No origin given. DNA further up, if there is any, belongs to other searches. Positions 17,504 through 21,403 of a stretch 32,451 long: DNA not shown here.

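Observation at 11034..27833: A ~16.8-kb co-directional gene train: PilT-like ATPase, membrane beta-propeller, secreted VIT-vWA, 2567-aa secreted giant, secreted unknown, and a beta-lactamase-like/SpoIID fusion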

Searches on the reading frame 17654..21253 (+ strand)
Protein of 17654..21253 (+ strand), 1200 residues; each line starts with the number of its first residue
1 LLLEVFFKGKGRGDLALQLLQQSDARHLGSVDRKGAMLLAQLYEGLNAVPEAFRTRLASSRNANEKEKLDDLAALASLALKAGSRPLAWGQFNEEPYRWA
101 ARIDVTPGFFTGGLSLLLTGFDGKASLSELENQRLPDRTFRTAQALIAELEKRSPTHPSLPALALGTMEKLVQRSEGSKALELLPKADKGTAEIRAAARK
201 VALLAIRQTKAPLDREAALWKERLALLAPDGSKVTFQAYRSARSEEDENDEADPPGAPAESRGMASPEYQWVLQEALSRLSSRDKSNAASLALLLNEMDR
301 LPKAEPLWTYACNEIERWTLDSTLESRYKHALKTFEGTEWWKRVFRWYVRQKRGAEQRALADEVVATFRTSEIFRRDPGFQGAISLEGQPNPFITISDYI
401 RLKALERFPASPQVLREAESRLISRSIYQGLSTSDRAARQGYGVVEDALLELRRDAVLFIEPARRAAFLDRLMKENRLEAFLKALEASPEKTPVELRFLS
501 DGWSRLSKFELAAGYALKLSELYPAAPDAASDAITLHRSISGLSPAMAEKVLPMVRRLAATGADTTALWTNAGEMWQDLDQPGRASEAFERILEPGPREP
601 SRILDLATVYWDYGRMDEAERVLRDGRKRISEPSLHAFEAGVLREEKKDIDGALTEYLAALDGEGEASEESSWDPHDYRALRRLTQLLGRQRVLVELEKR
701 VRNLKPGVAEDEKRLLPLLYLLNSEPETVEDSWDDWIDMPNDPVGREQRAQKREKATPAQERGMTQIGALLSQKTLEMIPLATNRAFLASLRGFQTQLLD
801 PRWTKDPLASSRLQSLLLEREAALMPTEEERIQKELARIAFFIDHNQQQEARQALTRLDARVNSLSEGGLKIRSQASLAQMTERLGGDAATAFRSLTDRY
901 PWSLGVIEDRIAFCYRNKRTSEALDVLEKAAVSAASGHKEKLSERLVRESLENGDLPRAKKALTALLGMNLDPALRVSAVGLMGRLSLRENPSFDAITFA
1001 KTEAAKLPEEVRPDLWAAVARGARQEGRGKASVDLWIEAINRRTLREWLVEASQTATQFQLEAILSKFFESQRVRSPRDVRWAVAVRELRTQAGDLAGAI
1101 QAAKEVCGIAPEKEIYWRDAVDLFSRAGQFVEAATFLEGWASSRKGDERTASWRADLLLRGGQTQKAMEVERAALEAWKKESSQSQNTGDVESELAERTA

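Call 94: search_protein_representatives(protein=window:17654-21253:+)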
Query: 1200 residues. Proteins with E-value up to 0.001 (for the whole library): 477; up to 1e-10: 329; up to 1e-30: 132. The best 150 are listed.
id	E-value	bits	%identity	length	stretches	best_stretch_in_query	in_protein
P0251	0.0e+00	1532.1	60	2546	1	2-1200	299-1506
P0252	0.0e+00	1201.9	52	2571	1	1-1200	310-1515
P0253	0.0e+00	1146.2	51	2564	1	1-1185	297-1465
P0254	0.0e+00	1140.4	52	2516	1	3-1177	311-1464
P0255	0.0e+00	1109.2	51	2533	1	2-1183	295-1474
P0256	0.0e+00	1057.4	47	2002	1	1-1199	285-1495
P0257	0.0e+00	1055.3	73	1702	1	547-1200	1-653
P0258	0.0e+00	1042.1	48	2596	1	2-1200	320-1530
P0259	2.1e-278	943.1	45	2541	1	3-1183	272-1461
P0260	3.3e-266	902.8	44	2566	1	3-1196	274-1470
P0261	4.7e-264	895.6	42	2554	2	3-1187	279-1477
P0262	1.9e-243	827.4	43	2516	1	3-1190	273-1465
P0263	3.8e-243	826.4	42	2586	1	4-1190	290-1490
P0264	1.3e-234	798.1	43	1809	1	3-1190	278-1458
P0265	3.7e-231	786.7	43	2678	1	3-1163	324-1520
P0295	1.5e-48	182.0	27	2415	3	69-669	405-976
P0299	1.2e-45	172.4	30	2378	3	261-661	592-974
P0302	4.7e-45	170.4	30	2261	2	35-666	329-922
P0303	7.3e-45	169.8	27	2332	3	36-662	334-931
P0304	9.8e-45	169.4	32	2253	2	36-699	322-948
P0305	1.2e-44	169.1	27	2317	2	21-660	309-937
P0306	4.3e-44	167.2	30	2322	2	29-669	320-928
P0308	8.3e-44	166.3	27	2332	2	36-662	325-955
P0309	1.1e-43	165.8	30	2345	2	38-666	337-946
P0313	1.7e-42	162.0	29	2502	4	235-666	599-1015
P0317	3.9e-41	157.4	28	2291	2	20-687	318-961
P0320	8.8e-41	156.3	31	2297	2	37-711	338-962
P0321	4.3e-40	154.0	29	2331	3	6-711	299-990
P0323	1.4e-39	152.3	28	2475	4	258-667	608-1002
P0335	8.0e-36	139.8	29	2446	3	38-659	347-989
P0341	3.1e-35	137.9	28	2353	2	8-666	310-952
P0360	4.3e-33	130.8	27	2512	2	76-670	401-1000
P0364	1.1e-32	129.5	27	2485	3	256-725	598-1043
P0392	7.7e-30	120.0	28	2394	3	256-668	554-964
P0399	1.9e-28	115.4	25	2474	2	66-723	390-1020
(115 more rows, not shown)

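Call 95: list_cluster_members(proteins=[P0295, P0299, P0302, P0304, P0313, P0320, P0323, P0335, P0360, P0399])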
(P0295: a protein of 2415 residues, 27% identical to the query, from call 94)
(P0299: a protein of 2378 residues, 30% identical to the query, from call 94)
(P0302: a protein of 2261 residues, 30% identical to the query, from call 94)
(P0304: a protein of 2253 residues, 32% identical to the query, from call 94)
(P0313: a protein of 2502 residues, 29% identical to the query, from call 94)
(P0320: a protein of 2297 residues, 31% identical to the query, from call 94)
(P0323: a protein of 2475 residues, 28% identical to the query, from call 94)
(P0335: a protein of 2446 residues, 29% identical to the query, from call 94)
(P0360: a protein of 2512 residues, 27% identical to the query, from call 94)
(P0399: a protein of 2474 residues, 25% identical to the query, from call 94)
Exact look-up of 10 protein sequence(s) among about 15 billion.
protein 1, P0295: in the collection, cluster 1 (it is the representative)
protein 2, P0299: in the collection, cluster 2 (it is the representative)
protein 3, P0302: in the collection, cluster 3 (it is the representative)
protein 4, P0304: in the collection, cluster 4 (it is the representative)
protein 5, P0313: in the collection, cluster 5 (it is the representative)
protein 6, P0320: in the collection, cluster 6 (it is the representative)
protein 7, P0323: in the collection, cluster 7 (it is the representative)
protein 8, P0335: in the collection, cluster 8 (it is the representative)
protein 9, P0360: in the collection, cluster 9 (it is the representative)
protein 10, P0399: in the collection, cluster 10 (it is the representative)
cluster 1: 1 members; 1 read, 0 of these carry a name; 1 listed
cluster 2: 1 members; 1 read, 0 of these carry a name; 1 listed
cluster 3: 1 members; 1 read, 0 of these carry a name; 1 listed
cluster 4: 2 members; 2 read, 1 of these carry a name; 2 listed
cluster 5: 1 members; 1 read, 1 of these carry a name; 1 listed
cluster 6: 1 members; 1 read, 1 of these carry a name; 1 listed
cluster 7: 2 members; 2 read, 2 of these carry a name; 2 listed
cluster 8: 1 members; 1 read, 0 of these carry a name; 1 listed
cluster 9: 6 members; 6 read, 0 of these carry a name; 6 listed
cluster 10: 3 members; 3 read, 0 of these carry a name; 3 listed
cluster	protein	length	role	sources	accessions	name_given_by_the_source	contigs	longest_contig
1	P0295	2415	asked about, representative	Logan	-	-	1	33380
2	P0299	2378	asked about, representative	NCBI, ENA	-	-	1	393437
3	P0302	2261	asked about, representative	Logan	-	-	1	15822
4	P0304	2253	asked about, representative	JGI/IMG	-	hypothetical protein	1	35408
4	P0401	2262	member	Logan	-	-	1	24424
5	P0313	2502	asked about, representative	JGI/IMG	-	Flp pilus assembly protein TadD/predicted Zn-dependent protease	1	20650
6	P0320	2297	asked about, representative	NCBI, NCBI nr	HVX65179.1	MAG TPA: tetratricopeptide repeat protein [Bryobacteraceae bacterium] | tetratricopeptide repeat protein [Bryobacteraceae bacterium]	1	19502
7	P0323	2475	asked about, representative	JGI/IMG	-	predicted Zn-dependent protease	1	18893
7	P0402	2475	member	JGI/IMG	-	cellulose synthase operon protein C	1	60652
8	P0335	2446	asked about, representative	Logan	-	-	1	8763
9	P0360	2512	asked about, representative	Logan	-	-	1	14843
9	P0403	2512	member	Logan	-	-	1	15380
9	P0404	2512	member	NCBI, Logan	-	-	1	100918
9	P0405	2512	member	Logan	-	-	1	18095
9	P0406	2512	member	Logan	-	-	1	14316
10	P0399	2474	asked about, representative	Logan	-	-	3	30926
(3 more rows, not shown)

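Call 96: find_encoding_contigs(protein=P0299, flank=10000, max_places=1)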
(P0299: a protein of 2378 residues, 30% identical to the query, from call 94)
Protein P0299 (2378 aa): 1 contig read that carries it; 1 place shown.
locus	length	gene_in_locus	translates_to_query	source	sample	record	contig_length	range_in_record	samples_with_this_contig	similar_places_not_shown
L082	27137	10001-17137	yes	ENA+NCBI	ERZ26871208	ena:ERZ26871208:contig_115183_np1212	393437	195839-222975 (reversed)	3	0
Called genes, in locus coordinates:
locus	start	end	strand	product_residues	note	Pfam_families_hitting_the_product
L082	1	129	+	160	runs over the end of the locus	PF12973:Cupin_7, PF07883:Cupin_2 (weak)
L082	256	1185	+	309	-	-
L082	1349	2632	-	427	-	PF07690:MFS_1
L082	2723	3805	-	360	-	PF01261:AP_endonuc_2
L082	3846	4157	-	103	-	-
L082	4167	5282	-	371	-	PF15902:Sortilin-Vps10 (faint), PF02012:BNR (faint)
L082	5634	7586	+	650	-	PF07494:Reg_prop (faint)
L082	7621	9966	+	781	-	PF08487:VIT, PF05762:VWA_CoxE, PF00092:VWA, PF13768:VWA_3, PF19077:Big_13 (faint)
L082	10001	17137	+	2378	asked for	PF13428:TPR_14 (faint), PF13431:TPR_17 (faint), PF14559:TPR_19 (faint), PF07719:TPR_2 (faint), PF13176:TPR_7 (faint), PF13414:TPR_11 (faint)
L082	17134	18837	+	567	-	-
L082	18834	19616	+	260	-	-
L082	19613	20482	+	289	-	PF08486:SpoIID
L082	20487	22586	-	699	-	PF03485:Arg_tRNA_synt_N, PF00750:tRNA-synt_1d, PF05746:DALR_1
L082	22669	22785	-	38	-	-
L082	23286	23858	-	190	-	PF01548:DEDD_Tnp_IS110 (weak)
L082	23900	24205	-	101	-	-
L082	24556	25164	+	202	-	-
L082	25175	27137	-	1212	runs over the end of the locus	PF13620:CarboxypepD_reg, PF13715:CarbopepD_reg_2 (weak), PF25183:OMP_b-brl_4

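Call 100: list_cluster_members(proteins=[P0303, P0305, P0306, P0308, P0309, P0317, P0321, P0341, P0364, P0392])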
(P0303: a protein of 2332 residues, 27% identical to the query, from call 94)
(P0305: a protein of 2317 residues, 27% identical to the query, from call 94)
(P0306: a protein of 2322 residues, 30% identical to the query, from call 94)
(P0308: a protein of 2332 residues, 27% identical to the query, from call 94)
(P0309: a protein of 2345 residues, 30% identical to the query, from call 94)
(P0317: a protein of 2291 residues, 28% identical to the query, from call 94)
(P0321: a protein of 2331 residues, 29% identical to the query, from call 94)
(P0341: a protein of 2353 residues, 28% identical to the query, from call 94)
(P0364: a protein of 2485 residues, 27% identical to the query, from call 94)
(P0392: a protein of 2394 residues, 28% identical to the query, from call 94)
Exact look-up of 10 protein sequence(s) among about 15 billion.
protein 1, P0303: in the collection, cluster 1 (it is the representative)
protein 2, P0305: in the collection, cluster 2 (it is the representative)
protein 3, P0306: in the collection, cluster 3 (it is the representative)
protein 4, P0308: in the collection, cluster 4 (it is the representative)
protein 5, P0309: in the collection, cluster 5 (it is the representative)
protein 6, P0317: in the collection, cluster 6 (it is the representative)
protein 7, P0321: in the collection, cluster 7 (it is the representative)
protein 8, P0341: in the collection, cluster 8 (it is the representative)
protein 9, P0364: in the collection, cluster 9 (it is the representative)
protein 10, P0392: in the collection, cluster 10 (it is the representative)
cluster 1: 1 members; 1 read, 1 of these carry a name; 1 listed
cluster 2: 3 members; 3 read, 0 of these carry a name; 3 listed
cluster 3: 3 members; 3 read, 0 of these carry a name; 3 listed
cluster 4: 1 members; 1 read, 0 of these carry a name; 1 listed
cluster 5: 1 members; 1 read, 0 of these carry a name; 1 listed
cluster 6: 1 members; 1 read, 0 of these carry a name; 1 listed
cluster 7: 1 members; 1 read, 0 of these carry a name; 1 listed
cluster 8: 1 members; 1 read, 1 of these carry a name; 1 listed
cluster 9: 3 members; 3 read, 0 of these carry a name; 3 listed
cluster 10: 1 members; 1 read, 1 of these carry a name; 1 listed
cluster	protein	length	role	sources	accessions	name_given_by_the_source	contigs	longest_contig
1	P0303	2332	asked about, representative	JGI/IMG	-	cellulose synthase operon protein C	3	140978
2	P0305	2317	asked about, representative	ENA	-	-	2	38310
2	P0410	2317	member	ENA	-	-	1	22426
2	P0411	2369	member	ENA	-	-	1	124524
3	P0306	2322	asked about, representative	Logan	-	-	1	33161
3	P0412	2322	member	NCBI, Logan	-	-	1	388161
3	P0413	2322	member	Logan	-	-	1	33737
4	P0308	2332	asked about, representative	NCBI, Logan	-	-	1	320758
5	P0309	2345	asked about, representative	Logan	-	-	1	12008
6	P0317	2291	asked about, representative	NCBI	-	-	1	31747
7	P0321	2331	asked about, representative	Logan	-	-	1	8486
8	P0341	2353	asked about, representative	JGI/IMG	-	tetratricopeptide (TPR) repeat protein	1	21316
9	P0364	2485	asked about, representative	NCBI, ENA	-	-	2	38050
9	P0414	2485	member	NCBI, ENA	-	-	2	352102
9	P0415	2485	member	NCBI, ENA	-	-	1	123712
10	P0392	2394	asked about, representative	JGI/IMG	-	tetratricopeptide (TPR) repeat protein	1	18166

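Call 101: find_encoding_contigs(protein=P0308, flank=10000, max_places=1)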
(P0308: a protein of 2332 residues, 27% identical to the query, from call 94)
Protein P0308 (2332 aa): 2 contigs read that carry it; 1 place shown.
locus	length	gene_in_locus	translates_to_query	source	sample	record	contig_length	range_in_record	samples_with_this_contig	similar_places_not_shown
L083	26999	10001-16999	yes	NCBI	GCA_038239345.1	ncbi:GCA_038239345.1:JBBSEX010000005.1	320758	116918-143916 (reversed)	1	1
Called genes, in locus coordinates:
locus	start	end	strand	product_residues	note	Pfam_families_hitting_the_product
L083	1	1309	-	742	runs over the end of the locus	PF00069:Pkinase, PF07714:PK_Tyr_Ser-Thr, PF12796:Ank_2 (weak), PF13637:Ank_4 (weak), PF12796:Ank_2, PF12796:Ank_2, PF13857:Ank_5 (weak), PF12796:Ank_2, +5 more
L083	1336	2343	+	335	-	PF00144:Beta-lactamase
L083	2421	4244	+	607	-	-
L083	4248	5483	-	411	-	PF00270:DEAD, PF04851:ResIII, PF00271:Helicase_C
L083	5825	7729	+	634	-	PF08450:SGL (faint), PF07494:Reg_prop (faint)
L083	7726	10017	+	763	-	PF08487:VIT, PF00092:VWA, PF13519:VWA_2, PF13768:VWA_3, PF19077:Big_13 (faint)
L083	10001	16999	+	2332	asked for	PF13428:TPR_14 (faint), PF14559:TPR_19 (faint), PF00515:TPR_1 (faint), PF07719:TPR_2 (faint), PF13414:TPR_11 (faint), PF23241:HAT_PRP39_C (faint), PF13432:TPR_16 (weak)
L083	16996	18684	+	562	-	-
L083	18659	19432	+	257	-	PF00905:Transpeptidase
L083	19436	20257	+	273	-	PF08486:SpoIID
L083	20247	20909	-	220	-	PF01081:Aldolase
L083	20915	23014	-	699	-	PF01804:Penicil_amidase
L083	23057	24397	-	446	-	PF04389:Peptidase_M28, PF01546:Peptidase_M20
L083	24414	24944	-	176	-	PF05163:DinB, PF11716:MDMPI_N (weak), PF12867:DinB_2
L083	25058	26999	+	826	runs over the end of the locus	PF02739:5_3_exonuc_N, PF01367:5_3_exonuc, PF22619:DNA_polI_exo1 (faint), PF00476:DNA_pol_A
